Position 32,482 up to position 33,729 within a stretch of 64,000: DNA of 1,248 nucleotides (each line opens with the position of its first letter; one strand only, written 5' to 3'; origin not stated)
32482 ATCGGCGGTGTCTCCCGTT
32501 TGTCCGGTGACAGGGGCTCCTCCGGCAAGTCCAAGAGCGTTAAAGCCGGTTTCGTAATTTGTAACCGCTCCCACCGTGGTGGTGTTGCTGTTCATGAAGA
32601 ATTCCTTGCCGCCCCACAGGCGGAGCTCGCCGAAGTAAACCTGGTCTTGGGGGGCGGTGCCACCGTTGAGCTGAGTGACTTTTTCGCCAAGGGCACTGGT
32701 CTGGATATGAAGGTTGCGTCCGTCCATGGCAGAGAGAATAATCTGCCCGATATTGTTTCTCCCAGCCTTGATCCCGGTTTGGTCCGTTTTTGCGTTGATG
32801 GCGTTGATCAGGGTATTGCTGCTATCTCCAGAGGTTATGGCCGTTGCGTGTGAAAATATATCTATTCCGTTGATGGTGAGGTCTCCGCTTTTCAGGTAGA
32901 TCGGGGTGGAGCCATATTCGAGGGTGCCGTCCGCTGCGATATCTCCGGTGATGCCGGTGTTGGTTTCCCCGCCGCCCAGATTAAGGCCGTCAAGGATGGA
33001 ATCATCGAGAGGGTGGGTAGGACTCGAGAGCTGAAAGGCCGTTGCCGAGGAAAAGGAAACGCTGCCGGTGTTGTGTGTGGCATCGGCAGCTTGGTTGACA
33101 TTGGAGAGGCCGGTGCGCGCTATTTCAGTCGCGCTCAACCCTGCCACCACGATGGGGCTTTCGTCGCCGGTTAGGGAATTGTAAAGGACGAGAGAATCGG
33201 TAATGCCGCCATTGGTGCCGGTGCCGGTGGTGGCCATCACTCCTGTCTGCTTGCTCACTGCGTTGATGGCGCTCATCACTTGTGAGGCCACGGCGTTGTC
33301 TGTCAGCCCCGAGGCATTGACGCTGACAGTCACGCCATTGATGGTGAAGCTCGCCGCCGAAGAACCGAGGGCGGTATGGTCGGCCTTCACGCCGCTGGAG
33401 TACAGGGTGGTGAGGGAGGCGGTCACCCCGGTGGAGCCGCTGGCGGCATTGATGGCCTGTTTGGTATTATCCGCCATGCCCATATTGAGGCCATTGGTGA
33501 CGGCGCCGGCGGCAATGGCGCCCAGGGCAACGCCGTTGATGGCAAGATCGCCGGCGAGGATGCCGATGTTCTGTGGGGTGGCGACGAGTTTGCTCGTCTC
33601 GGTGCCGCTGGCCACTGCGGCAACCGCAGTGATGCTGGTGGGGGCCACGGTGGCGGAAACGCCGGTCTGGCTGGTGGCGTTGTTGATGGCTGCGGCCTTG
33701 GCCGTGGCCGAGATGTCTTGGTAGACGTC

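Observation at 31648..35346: FlgL is about four times its canonical size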

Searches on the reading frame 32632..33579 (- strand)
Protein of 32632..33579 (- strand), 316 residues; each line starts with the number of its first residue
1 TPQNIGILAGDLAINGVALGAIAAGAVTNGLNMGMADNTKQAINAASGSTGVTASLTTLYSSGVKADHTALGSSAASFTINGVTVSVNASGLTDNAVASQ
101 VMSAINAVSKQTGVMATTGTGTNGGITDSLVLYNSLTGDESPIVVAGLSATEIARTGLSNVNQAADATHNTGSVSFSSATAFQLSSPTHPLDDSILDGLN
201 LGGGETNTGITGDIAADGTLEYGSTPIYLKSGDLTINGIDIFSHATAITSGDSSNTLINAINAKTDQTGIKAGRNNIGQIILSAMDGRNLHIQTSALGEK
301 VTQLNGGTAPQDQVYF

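Call 53: predict_structure(alignment_id=A2)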
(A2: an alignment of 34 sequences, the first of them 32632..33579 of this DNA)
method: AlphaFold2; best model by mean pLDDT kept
length: 316 residues; sequences in the alignment: 34
mean_pLDDT: 89.4   pTM: 0.80
mean pLDDT of the five models: 89.4, 89.1, 86.5, 86.3, 86.0
residues with pLDDT >= 90: 205; 70-90: 96; 50-70: 8; < 50: 7
segments of 3 or more residues with pLDDT < 50: 311-316
pLDDT, mean of each block of 10 residues (from residue 1): 78 96 91 94 95 95 95 93 96 97 96 95 95 94 97 97 97 89 93 89 85 89 80 91 83 84 93 85 86 82 66 47
secondary structure, 60 per line:
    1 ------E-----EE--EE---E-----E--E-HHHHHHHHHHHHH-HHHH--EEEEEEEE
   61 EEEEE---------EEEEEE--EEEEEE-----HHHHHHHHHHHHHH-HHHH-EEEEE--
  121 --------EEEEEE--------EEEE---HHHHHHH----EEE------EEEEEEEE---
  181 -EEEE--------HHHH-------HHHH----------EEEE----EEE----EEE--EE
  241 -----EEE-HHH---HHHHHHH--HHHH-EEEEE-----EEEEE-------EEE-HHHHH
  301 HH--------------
elements in order: H33-45 H47-50 E53-65 E75-80 E83-88 H94-107 H109-112 E114-118 E129-134 E143-146 H150-156 E161-163 E170-177 E182-185 H194-197 H205-208 E219-222 E227-229 E234-236 E246-248 H256-262 H265-268 E270-274 E280-284 E292-294 H296-302

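Call 58: fold_search(model_id=the predicted structure, library=pdb)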
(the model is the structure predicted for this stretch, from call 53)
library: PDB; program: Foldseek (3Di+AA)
matches with E <= 10: 106; with E <= 0.001: 11
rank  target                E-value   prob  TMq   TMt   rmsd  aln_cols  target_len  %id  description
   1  2zbi_B                3.5e-05  1.00  0.25  0.29   5.3       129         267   26  Crystal structure of a bacterial cell-surface flagellin (released 2008-02-05)
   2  3k8w                  5.7e-05  1.00  0.25  0.27   5.4       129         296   25  Crysatl structure of a bacterial cell-surface flagellin N20C45 (released 2010-10-06)
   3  2zbi_A                6.9e-05  1.00  0.25  0.29   5.3       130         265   26  Crystal structure of a bacterial cell-surface flagellin (released 2008-02-05)
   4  3k8v_A                9.4e-05  1.00  0.25  0.25   5.3       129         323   26  Crysatl structure of a bacterial cell-surface flagellin N20C20 (released 2010-10-06)
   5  3k8v_B                1.1e-04  1.00  0.26  0.26   5.2       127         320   24  Crysatl structure of a bacterial cell-surface flagellin N20C20 (released 2010-10-06)
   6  6x80_A                1.4e-04  1.00  0.20  0.11  18.4       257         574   18  Structure of the Campylobacter jejuni G508A Flagellar Filament (released 2020-07-08)
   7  9ygu_A7               1.4e-04  1.00  0.20  0.13  18.4       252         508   17  Flagella filament structure in H. pylori composed of flagellin FlaA (released 2026-02-25)
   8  9yh1_A1               2.5e-04  0.99  0.28  0.19  12.2       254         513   21  Structure of flagellin FlaB filament in H. pylori (released 2026-02-25)
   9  6iwy                  2.8e-04  0.92  0.17  0.15  14.1       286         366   14  Crystal structure of the flagellar cap protein FliD from Helicobacter pylori (released 2019-05-22)
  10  8erm_B                5.9e-04  0.93  0.22  0.31  11.5       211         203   22  Crystal structure of FliC D2/D3 domains from Pseudomonas aeruginosa PAO1 (released 2023-05-17)
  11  8erm_A                9.7e-04  0.87  0.20  0.29  11.8       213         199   20  Crystal structure of FliC D2/D3 domains from Pseudomonas aeruginosa PAO1 (released 2023-05-17)
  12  8sug_A                4.0e-03  0.57  0.18  0.13  13.4       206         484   21  Cryo-EM structure of the wild type P. aeruginosa flagellar filament (released 2023-06-14)
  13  9gsx_Z                9.3e-03  0.25  0.21  0.12  22.8       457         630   11  Campylobacter hook-filament junction-cap complex (released 2025-04-09)
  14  9atl_A                1.5e-02  0.80  0.21  0.18   7.4       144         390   22  Cryo-EM of Stenotrophomonas maltophilia flagellum (released 2024-11-13)
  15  9u4r_AC               2.7e-02  0.23  0.21  0.16  16.6       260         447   11  Structure of the intial complex in filament assembly at 3.23 angstroms resolution, conformation 2. (released 2026-03-25)
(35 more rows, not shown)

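Call 68: search_solved_structures(query=window:32632-33579:-, max_evalue=1, show_alignments=2)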
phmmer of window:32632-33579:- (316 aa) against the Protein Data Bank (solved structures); distinct sequences matched with E-value up to 1: 7.
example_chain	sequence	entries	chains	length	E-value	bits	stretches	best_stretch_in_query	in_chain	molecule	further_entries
9ygu_Y1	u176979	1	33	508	2e-06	30.9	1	232-307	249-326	Flagellin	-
5f38_B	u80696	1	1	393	0.065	16.1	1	65-154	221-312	Acetyl-CoA acetyltransferase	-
5f0v_A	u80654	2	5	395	0.065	16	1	65-154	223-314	Acetyl-CoA acetyltransferase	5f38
5f38_A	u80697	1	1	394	0.075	15.9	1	65-154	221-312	Acetyl-CoA acetyltransferase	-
5f38_D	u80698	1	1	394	0.08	15.8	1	65-154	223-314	Acetyl-CoA acetyltransferase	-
4wys_A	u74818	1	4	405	0.12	15.2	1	65-154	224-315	Acetyl-CoA acetyltransferase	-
3kjx_A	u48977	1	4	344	0.36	13.6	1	74-158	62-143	Transcriptional regulator, LacI family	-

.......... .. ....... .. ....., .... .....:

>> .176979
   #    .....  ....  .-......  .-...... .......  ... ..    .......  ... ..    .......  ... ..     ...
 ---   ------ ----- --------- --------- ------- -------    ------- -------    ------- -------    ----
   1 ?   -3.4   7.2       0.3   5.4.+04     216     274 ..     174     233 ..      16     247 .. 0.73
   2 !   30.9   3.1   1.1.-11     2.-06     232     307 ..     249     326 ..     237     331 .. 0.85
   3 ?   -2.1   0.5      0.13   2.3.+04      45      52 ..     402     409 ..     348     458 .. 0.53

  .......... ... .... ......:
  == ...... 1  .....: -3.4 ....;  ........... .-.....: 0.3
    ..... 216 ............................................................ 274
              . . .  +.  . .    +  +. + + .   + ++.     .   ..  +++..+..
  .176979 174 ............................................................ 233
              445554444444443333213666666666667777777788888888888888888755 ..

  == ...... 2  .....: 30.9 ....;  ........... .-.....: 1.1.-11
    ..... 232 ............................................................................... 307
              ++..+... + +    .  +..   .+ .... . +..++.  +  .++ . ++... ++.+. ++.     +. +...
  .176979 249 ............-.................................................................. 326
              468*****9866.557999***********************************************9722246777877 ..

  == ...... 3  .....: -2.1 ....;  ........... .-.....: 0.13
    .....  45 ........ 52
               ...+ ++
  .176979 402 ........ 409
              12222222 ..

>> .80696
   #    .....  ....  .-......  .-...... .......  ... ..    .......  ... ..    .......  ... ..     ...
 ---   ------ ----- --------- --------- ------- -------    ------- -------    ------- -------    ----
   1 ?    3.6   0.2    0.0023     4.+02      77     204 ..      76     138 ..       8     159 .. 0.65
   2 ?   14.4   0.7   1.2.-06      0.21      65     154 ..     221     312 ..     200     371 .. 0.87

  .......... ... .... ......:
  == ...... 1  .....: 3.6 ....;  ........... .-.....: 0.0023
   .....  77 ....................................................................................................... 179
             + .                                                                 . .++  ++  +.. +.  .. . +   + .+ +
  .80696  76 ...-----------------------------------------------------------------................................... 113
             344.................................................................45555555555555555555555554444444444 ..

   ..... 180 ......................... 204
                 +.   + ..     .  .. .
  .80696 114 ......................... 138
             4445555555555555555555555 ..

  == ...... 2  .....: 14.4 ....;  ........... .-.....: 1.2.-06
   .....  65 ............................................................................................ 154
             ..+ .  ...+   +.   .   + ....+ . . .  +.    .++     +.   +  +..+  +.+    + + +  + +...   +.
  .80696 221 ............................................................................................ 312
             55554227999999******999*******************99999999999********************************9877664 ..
